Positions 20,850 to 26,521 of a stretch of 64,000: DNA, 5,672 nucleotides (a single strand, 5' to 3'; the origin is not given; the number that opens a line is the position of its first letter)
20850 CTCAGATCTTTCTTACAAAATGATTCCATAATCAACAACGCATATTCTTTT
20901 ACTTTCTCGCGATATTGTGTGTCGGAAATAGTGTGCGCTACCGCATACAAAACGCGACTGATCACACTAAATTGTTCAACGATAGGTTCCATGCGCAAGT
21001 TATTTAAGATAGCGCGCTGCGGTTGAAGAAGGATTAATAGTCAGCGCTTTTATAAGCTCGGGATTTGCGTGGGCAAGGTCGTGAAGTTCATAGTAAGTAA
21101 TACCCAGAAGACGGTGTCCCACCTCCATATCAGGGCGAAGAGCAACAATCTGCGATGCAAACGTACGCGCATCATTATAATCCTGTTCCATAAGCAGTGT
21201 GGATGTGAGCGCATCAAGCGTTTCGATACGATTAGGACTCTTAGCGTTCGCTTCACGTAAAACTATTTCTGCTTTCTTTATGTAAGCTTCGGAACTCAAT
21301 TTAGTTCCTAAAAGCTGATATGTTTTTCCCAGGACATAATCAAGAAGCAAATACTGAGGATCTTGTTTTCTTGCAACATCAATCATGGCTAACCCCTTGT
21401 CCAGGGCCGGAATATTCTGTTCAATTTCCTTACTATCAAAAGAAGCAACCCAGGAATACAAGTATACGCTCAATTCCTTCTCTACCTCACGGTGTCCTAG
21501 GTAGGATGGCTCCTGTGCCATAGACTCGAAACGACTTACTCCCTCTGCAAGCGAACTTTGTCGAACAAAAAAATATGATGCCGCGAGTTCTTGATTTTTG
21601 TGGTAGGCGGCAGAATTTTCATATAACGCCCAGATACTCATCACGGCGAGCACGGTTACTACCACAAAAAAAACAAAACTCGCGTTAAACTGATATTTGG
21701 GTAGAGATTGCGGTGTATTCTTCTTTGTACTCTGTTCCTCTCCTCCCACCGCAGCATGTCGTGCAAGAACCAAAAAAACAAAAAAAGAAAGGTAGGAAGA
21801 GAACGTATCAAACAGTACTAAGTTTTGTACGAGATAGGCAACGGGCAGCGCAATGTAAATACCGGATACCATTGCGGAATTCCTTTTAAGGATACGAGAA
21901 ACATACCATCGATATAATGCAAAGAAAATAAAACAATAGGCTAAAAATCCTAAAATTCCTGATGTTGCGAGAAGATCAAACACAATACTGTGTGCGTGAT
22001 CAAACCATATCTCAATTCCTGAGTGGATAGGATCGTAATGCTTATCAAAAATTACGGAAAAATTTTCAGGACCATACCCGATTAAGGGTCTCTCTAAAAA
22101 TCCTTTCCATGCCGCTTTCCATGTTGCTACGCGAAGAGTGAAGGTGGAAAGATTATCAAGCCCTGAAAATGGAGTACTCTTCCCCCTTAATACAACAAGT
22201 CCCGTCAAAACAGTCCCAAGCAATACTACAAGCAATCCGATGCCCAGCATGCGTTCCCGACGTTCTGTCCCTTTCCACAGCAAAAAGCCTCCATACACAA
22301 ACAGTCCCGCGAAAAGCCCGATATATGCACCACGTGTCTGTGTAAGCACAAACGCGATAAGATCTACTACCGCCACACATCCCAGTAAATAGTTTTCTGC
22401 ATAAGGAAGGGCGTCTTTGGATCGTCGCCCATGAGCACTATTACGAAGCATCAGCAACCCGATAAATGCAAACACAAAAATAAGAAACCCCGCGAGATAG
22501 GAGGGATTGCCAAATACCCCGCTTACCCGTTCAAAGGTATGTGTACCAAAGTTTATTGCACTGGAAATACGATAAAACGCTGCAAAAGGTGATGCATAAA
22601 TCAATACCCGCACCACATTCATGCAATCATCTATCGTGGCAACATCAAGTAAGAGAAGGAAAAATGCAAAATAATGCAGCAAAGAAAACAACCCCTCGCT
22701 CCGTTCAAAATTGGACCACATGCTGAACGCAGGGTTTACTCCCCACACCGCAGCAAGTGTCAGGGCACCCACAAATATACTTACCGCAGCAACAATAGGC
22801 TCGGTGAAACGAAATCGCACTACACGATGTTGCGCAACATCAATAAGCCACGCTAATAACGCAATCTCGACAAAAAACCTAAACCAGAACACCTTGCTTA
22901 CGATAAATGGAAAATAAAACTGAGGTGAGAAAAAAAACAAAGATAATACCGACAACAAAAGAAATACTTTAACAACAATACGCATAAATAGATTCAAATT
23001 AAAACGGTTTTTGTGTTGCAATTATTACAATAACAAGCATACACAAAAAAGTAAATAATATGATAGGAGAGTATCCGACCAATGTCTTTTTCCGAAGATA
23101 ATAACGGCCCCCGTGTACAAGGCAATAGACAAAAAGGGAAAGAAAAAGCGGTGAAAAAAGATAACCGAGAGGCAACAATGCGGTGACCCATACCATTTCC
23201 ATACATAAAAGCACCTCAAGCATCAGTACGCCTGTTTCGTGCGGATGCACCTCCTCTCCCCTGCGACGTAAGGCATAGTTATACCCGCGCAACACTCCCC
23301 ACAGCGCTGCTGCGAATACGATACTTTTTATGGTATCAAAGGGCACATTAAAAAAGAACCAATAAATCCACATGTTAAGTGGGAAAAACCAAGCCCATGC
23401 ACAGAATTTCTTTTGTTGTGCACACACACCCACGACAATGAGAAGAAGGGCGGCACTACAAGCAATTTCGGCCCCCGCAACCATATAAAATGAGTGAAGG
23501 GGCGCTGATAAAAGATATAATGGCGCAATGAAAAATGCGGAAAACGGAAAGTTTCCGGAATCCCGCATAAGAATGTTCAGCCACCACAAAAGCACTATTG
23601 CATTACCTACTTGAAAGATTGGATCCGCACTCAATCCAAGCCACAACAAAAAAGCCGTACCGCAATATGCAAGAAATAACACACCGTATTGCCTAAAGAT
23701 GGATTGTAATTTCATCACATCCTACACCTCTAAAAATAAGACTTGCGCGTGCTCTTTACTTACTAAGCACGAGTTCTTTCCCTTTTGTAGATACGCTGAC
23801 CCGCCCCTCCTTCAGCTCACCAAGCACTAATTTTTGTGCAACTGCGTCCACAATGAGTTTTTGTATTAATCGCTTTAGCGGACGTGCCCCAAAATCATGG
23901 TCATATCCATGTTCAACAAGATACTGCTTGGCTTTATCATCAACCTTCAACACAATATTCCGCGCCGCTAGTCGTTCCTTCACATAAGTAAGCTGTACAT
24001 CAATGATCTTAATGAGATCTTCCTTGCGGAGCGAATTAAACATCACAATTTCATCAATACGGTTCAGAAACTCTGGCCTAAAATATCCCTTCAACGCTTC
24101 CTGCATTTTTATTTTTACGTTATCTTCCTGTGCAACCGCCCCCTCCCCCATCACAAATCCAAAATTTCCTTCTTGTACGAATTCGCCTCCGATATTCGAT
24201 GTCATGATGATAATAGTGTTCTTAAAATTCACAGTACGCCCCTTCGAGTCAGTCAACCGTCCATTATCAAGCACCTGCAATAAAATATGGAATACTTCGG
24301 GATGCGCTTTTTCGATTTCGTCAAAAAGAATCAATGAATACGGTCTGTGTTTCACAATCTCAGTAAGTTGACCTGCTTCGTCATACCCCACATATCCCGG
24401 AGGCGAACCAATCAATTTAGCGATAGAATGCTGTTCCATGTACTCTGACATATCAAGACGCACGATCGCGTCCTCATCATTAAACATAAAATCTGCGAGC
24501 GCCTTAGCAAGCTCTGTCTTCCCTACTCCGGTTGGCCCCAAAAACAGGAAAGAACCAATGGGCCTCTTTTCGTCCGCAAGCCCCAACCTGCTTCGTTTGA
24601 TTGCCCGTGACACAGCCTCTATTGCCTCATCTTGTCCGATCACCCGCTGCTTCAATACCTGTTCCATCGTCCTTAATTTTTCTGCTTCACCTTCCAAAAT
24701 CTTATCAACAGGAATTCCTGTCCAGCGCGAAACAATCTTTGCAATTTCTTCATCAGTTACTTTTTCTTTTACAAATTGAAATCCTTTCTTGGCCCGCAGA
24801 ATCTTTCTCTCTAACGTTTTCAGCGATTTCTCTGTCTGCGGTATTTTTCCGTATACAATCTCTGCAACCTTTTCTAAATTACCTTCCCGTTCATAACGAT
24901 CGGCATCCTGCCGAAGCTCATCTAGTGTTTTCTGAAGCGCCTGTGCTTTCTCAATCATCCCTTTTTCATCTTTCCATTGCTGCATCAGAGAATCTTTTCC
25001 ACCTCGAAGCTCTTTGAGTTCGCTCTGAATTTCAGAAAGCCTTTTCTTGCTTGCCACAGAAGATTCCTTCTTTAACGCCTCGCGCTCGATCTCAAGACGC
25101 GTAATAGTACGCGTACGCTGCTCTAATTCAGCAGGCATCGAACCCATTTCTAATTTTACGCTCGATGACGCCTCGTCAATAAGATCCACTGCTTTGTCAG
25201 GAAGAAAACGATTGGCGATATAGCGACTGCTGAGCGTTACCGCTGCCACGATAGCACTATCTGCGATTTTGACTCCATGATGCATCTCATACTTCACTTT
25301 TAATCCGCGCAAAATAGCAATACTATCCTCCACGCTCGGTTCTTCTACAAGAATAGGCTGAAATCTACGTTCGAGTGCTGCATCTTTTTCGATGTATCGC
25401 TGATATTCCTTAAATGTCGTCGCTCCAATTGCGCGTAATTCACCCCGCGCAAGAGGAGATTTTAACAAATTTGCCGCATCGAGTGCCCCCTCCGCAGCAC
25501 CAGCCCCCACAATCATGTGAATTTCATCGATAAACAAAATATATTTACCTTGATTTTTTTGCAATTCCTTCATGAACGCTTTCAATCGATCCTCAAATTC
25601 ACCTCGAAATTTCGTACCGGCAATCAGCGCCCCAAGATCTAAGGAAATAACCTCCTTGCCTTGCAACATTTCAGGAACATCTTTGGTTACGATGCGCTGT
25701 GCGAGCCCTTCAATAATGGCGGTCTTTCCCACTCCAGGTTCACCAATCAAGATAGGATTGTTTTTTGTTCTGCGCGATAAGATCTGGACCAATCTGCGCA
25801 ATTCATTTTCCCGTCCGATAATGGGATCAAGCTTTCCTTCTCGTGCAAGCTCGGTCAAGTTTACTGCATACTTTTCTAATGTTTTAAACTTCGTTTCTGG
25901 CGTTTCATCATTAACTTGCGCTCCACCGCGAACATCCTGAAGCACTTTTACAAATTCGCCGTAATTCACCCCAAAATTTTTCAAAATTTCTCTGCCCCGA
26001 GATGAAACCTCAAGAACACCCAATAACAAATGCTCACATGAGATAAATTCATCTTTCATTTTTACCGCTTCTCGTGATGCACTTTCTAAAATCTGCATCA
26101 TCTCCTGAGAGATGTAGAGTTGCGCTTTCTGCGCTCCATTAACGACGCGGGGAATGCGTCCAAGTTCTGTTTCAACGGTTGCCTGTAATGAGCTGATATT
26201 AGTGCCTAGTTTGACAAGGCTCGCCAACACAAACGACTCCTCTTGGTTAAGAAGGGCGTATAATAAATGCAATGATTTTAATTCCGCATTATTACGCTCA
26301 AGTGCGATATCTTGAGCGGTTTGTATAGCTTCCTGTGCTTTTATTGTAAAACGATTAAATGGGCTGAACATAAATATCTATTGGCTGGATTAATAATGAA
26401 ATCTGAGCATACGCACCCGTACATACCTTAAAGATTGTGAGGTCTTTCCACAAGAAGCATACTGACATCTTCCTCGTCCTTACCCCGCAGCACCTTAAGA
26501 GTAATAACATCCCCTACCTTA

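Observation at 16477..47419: Three giant secreted proteins each carrying peptidoglycan-binding domains, plus a coiled-coil lytic transglycosylase: a cell-wall-targeting surface repertoire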

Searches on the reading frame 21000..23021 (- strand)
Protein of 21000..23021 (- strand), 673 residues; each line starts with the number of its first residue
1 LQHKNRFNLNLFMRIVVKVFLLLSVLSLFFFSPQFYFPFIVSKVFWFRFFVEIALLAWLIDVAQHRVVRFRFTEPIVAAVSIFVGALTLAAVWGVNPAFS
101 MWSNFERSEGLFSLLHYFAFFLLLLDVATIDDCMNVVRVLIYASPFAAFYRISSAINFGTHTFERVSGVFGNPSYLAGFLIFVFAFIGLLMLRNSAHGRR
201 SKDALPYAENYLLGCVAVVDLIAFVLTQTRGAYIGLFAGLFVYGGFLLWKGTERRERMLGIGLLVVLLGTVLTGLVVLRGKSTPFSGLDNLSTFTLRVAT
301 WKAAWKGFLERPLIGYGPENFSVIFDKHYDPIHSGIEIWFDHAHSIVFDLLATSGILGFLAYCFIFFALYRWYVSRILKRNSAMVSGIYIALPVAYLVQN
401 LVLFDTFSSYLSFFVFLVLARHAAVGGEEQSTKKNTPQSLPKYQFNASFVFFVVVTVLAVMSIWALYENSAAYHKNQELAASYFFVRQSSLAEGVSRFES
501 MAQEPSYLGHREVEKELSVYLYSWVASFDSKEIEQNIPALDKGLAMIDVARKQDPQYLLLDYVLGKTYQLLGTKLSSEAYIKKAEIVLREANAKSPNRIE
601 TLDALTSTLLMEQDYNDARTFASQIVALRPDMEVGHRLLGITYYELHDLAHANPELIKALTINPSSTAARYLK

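Call 13: search_protein_families(library=pfam, proteins=[window:21000-23021:-], max_evalue=0.001)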
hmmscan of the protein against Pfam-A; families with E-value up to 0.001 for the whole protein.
window:21000-23021:- (673 aa): 1 family
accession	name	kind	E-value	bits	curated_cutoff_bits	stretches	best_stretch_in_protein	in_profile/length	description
PF04932.20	Wzy_C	-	7.9e-19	68.4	31.7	1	216-363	2-149/149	O-Antigen ligase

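Call 67: search_protein_families(library=ncbifam, proteins=[window:21000-23021:-], max_evalue=0.01)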
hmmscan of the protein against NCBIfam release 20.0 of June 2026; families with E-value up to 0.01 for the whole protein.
window:21000-23021:- (673 aa): 4 families
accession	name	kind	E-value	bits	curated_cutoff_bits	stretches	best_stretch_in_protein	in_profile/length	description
TIGR00947.1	2A73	equivalog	3.7e-09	36.1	366.4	1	160-395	158-388/425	IctB family putative bicarbonate transporter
TIGR02917.1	PEP_TPR_lipo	equivalog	1.4e-06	26.5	312.2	1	569-670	571-672/899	XrtA/PEP-CTERM system TPR-repeat protein PrsT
NF040959.1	MamA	equivalog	0.00038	20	200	1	563-672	35-144/204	magnetosome protein MamA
TIGR02521.1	type_IV_pilW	equivalog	0.0013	18.4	154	0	639-669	37-67/234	type IV pilus biogenesis/stability protein PilW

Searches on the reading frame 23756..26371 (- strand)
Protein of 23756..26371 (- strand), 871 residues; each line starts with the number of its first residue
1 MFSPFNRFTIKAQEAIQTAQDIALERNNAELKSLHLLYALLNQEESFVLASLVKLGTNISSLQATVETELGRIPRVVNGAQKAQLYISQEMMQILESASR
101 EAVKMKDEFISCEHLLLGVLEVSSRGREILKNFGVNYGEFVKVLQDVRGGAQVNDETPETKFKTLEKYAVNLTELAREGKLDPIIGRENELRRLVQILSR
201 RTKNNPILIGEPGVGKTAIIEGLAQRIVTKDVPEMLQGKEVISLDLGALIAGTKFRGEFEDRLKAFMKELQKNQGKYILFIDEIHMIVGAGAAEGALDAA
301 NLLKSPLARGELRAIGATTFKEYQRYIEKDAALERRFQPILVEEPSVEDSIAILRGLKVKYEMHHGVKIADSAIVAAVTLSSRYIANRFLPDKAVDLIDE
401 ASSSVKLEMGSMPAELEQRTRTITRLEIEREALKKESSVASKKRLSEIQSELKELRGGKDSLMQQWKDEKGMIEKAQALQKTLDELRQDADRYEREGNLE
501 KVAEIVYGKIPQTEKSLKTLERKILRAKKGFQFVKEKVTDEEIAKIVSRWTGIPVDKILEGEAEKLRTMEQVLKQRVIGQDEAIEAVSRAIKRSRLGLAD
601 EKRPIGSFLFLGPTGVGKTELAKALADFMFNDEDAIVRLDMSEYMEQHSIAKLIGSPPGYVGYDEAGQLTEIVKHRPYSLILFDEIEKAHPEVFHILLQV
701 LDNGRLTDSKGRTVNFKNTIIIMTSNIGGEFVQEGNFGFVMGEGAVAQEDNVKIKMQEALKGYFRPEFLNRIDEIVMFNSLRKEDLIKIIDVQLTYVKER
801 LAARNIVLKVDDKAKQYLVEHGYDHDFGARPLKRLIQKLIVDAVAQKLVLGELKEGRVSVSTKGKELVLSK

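Call 13: search_protein_families(library=pfam, proteins=[window:23756-26371:-], max_evalue=0.001)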
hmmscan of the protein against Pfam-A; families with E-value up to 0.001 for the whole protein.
window:23756-26371:- (871 aa): 26 families (the best 25 are shown)
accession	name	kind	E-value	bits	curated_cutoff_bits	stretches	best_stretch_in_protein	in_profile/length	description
PF07724.20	AAA_2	-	3.5e-68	229.3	27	1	603-775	1-166/166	AAA domain (Cdc48 subfamily)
PF17871.7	AAA_lid_9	-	2.9e-33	114.3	22.8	1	346-448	1-103/104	AAA lid domain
PF10431.15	ClpB_D2-small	-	6.3e-24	84.3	21.9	1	781-857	1-77/81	C-terminal, D2-small domain, of ClpB protein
PF00004.35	AAA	-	9.5e-23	81.5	21.2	2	207-309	2-94/131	ATPase family associated with various cellular activities (AAA)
PF02861.25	Clp_N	-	8e-22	77.6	20.7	2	98-149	1-53/53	Clp amino terminal domain, pathogenicity island component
PF07728.20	AAA_5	-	4.7e-19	69.2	22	2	608-728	2-124/139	AAA domain (dynein-related subfamily)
PF13191.12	AAA_16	-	2.7e-13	51.2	32.6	1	184-230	2-51/167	AAA ATPase domain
PF13401.12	AAA_22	-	1.1e-10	42.4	27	0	608-703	8-110/130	AAA domain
PF00158.32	Sigma54_activat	-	5.8e-09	36.3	20.2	1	606-737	23-154/168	Sigma-54 interaction domain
PF13173.12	AAA_14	-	3.3e-08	34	27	0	207-290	6-77/129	AAA domain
PF20720.3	nSTAND3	-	5.7e-07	29.8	27.2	0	192-231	8-45/155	Novel STAND NTPase 3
PF05621.17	TniB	-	8.7e-07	29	22.4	0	189-343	21-185/189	Bacterial TniB protein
PF12775.13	AAA_7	-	2.3e-06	27.7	25.8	0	607-655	35-83/181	P-loop containing dynein motor region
PF01637.24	ATPase_2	-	4.7e-06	27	33.2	0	187-336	4-173/225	ATPase domain predominantly from Archaea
PF01695.23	IstB_IS21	-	1.4e-05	25.2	24.1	0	609-626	96-113/238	IstB-like ATP binding protein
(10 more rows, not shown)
